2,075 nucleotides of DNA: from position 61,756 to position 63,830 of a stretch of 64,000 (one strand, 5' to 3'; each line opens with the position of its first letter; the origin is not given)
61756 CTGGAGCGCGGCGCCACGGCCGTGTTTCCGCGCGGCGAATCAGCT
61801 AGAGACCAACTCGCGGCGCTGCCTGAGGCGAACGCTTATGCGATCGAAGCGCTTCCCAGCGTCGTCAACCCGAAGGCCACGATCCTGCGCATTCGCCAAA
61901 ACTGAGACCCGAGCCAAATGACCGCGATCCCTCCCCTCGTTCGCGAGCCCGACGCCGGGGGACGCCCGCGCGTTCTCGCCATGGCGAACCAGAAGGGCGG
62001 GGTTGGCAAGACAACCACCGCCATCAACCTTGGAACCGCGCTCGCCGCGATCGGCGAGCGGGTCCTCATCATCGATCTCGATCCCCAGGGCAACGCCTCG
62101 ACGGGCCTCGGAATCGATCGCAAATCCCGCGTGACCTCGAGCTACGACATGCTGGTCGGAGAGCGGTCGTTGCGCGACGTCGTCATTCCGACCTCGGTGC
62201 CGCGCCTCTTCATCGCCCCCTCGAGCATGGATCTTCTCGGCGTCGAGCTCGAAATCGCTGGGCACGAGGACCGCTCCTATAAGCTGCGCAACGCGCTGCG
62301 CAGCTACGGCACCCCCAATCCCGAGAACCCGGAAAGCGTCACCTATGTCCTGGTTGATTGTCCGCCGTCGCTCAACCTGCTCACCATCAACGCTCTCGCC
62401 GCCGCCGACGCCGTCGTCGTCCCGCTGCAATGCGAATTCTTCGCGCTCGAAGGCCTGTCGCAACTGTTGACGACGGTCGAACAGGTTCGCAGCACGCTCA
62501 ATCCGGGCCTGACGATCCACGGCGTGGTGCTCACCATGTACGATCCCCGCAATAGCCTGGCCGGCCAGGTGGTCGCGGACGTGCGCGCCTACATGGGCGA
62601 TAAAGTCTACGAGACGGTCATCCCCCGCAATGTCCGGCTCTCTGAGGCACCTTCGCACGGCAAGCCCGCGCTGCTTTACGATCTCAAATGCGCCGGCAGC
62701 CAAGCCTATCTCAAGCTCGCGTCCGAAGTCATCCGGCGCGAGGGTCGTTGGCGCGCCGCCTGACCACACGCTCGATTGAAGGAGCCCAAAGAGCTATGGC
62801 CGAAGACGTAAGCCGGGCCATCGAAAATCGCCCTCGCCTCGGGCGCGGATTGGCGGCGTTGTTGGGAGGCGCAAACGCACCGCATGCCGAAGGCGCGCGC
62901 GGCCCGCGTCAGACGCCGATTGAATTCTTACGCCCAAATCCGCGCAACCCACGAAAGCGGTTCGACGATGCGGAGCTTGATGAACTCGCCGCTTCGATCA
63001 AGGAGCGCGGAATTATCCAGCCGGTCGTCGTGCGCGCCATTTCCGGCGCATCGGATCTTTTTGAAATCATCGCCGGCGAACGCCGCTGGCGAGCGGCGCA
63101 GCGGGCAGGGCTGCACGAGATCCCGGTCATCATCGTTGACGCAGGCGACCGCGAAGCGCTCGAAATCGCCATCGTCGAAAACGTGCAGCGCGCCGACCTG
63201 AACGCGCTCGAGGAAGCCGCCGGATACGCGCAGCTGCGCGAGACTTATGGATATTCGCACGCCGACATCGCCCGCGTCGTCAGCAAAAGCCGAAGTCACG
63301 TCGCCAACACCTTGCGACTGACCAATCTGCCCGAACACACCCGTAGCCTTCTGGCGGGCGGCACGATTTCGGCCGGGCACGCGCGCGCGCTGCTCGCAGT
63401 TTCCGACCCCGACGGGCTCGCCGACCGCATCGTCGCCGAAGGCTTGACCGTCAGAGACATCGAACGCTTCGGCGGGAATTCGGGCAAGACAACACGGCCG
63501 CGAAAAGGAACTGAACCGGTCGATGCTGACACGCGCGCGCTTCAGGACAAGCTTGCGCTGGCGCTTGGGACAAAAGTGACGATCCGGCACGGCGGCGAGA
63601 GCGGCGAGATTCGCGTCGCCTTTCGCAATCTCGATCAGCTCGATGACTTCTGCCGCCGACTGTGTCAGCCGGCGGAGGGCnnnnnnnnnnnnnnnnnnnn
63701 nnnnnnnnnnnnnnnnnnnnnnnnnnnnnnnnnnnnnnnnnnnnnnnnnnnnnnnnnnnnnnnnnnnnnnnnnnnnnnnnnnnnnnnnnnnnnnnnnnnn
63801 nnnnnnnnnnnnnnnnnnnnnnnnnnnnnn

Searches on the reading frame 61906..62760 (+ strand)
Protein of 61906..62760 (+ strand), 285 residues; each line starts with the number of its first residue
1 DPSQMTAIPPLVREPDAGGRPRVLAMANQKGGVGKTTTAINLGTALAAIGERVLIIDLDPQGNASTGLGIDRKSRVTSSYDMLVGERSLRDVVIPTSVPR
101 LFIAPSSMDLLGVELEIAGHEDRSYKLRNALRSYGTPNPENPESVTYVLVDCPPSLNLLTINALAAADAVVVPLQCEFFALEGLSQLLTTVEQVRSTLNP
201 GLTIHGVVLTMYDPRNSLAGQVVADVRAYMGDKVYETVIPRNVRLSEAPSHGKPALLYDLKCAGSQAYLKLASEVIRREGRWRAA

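Call 31: search_protein_families(library=pfam, proteins=[window:61906-62760:+])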
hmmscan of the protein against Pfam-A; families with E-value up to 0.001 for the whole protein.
window:61906-62760:+ (285 aa): 7 families
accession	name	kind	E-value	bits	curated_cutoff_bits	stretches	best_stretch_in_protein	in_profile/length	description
PF13614.12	AAA_31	-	6.7e-56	189.5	27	1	22-204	2-177/177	AAA domain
PF01656.29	CbiA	-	2.2e-30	105.6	25.4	1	24-254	1-124/125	CobQ/CobB/MinD/ParA nucleotide binding domain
PF09140.17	MipZ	-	2e-11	44.2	20.7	1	23-64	2-43/262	ATPase MipZ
PF10609.15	ParA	-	3.2e-08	33.7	27.1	1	22-70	4-53/246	NUBPL iron-transfer P-loop NTPase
PF00142.24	Fer4_NifH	-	5.8e-08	33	25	1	30-68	8-45/271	4Fe-4S iron sulfur cluster binding proteins, NifH/frxC family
PF06564.18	CBP_BcsQ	-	5.3e-07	29.8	21.3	1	23-61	3-41/234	Cellulose biosynthesis protein BcsQ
PF02374.21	ArsA_ATPase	-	1.7e-06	27.9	24.3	1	29-68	8-47/305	Anion-transporting ATPase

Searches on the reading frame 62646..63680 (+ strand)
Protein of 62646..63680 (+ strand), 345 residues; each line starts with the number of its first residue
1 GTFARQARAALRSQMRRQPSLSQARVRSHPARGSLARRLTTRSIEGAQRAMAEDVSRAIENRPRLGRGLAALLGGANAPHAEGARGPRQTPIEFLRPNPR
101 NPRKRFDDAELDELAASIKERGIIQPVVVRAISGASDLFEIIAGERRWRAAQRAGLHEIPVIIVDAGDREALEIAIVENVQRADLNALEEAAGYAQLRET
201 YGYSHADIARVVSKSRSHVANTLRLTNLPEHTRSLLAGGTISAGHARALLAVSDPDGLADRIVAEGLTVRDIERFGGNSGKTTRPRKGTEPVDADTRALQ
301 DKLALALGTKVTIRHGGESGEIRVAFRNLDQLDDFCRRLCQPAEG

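Call 70: search_protein_families(library=pfam, proteins=[window:62646-63680:+], max_evalue=0.01)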
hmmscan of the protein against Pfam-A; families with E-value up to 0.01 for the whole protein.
window:62646-63680:+ (345 aa): 3 families
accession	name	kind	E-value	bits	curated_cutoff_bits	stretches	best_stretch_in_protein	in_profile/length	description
PF02195.25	ParB_N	-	1.1e-32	112.4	26.3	1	89-181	5-95/95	ParB N-terminal domain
PF17762.8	HTH_ParB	-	4.2e-27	94.7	22.6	1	184-275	2-96/102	ParB HTH domain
PF23552.2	ParB_C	-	6.5e-13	48.4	23.8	1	293-339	2-49/50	ParB dimerisation domain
